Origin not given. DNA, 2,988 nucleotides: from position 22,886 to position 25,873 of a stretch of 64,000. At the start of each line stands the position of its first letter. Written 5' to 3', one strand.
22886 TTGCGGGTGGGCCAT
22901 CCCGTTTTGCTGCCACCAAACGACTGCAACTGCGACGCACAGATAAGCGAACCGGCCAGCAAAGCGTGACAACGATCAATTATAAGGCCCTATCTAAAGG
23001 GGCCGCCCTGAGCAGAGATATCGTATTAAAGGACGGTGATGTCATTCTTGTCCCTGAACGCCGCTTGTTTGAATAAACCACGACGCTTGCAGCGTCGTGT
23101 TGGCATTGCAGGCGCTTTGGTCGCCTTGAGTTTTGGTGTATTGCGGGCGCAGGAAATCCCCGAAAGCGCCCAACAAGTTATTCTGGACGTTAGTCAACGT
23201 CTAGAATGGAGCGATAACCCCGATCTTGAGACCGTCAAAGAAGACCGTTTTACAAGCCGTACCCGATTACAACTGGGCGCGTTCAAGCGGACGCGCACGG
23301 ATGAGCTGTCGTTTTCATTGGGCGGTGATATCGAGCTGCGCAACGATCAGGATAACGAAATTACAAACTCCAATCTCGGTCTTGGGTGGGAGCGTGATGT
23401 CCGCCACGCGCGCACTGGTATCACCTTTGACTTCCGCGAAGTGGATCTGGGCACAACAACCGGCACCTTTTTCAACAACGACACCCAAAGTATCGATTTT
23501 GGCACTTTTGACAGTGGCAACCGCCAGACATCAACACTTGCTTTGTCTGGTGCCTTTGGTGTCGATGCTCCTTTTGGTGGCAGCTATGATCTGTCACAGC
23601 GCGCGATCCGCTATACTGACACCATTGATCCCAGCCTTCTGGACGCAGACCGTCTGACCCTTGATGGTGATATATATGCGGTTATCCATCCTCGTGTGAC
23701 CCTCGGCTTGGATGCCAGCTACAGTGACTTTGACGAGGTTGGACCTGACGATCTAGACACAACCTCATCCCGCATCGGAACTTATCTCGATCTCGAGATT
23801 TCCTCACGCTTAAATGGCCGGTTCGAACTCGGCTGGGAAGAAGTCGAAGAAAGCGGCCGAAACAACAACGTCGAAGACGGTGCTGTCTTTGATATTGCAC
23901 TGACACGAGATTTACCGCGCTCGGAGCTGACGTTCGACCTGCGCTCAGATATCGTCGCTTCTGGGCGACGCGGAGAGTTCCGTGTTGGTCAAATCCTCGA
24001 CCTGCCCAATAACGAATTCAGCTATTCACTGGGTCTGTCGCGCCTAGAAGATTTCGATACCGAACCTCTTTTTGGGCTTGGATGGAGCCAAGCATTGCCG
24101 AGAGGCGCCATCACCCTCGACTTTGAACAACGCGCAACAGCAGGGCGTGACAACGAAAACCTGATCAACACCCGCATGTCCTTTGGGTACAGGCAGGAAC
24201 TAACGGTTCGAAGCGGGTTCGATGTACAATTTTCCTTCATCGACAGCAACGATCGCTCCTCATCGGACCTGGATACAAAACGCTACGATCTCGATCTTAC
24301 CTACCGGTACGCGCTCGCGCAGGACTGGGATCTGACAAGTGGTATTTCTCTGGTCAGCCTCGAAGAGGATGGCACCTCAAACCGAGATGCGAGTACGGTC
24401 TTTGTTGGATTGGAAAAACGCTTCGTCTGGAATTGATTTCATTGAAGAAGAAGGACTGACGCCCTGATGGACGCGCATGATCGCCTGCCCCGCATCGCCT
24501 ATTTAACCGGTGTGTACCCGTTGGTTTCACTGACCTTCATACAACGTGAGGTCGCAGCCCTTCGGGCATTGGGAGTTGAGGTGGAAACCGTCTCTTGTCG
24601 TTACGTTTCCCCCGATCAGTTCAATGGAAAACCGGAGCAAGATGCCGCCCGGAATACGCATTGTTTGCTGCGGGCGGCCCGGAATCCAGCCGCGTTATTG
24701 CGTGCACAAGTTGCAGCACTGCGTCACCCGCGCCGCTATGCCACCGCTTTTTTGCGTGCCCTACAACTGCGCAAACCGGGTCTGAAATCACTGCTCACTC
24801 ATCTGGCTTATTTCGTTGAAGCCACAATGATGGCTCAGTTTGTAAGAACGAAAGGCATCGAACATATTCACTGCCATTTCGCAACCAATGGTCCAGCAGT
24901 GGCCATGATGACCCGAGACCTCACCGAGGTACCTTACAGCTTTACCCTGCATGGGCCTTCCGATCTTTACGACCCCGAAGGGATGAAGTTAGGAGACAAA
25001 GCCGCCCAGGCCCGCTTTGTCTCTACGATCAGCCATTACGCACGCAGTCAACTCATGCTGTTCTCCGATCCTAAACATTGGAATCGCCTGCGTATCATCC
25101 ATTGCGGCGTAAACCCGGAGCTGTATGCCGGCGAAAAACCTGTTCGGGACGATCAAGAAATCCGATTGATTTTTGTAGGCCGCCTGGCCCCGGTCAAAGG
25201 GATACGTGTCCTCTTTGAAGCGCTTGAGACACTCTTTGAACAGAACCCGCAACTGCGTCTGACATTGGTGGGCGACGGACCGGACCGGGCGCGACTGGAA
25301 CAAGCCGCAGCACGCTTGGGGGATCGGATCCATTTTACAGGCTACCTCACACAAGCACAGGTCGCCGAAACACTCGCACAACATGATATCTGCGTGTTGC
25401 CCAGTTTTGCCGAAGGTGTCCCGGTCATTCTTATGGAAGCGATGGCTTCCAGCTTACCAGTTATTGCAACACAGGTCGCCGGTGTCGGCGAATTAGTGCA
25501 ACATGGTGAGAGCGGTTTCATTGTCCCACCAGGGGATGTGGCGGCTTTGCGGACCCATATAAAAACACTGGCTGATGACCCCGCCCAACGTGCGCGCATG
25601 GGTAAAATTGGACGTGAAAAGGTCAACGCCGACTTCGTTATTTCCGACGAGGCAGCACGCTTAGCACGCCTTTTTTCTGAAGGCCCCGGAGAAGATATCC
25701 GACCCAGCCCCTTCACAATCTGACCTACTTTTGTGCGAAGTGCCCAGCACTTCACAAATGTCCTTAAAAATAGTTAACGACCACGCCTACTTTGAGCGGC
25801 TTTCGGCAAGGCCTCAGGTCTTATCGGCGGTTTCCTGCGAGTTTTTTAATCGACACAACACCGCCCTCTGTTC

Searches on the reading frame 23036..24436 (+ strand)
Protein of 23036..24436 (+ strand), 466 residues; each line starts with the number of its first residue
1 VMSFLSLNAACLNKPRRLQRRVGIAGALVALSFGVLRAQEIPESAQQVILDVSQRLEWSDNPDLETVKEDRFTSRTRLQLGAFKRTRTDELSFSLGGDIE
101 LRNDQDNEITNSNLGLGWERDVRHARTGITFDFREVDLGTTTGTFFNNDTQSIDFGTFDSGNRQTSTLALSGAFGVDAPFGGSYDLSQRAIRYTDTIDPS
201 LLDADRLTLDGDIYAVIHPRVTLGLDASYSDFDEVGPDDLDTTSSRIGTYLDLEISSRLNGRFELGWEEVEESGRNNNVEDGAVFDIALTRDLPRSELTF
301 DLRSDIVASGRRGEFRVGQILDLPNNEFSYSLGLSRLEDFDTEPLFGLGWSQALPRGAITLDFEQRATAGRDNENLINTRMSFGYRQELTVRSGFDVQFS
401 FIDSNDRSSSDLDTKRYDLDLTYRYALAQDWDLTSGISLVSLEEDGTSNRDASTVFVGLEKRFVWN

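Call 27: search_protein_families(library=ncbifam, proteins=[window:23036-24436:+], max_evalue=0.001)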
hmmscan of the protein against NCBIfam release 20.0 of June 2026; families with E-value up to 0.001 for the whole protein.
window:23036-24436:+ (466 aa): 1 family
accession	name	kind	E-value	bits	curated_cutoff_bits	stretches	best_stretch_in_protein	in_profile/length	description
TIGR03016.1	pepcterm_hypo_1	hypoth_equivalog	5.3e-06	25.7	90.85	0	144-296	286-443/477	TIGR03016 family PEP-CTERM system-associated outer membrane protein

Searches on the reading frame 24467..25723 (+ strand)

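Call 27: search_protein_families(library=ncbifam, proteins=[window:24467-25723:+], max_evalue=0.001)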
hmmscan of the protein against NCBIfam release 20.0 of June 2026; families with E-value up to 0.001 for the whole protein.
window:24467-25723:+ (418 aa): 42 families (the best 25 are shown)
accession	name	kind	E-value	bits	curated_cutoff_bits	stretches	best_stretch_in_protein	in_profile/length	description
NF041876.1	EPS_EpsE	equivalog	4.7e-69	233.5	400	1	10-398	1-388/389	exopolysaccharide biosynthesis GT4 family glycosyltransferase EpsE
TIGR03088.1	stp2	hypoth_equivalog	6.4e-41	140.6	409.05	1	224-404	187-371/374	TIGR03088 family PEP-CTERM/XrtA system glycosyltransferase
NF047684.1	TeichurnBiosyTuaC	equivalog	2.5e-34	118.9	550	1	234-403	222-386/391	teichuronic acid biosynthesis protein TuaC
TIGR03999.1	thiol_BshA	equivalog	9e-31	107.1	273.7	1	118-394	72-361/375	N-acetyl-alpha-D-glucosaminyl L-malate synthase BshA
NF038229.1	Glyco4_Geo_Pelo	equivalog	3e-30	105.4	400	1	100-404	26-334/338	GPMC system family 4 glycosyltransferase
TIGR04005.1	wcaL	equivalog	1.7e-25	89.7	537.6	1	13-400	6-400/406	colanic acid biosynthesis glycosyltransferase WcaL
TIGR03449.1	mycothiol_MshA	equivalog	1.1e-24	87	462.5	1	108-404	79-401/406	D-inositol-3-phosphate glycosyltransferase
TIGR04157.1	glyco_rSAM_CFB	subfamily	2.5e-22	79.4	400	1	231-358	227-353/406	TIGR04157 family glycosyltransferase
TIGR04063.1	stp3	hypoth_equivalog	1.2e-21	77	442.05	1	234-389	216-378/397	TIGR04063 family PEP-CTERM/XrtA system glycosyltransferase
TIGR02149.1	glgA_Coryne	subfamily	4.2e-21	75.5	302.4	1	105-402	60-386/391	glycogen synthase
NF046085.1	XrtY_assoc_Gly1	equivalog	1.1e-18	67.2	400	1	224-397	202-375/387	XrtY-associated glycosyltransferase XYAG1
NF038295.1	EPS_HpsP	equivalog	5.7e-18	65.1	550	1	229-395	205-376/388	hormogonium polysaccharide biosynthesis glycosyltransferase HpsP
NF050056.1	ProtGlycPglH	equivalog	2.1e-16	59.9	600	1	214-394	162-341/354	GalNAc-alpha-(1->4)-GalNAc-alpha-(1->3)-diNAcBac-PP-undecaprenol alpha-1,4-N-acetyl-D-galactosaminyltransferase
NF053787.1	GlcN_PG_synth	equivalog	1.6e-15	56.9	480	1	229-395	195-348/361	N-acetylglucosaminyl phosphatidylglycerol synthase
NF007396.0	PRK09922.1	equivalog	1.8e-15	56.7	385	1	208-372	160-327/361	lipopolysaccharide 1,6-galactosyltransferase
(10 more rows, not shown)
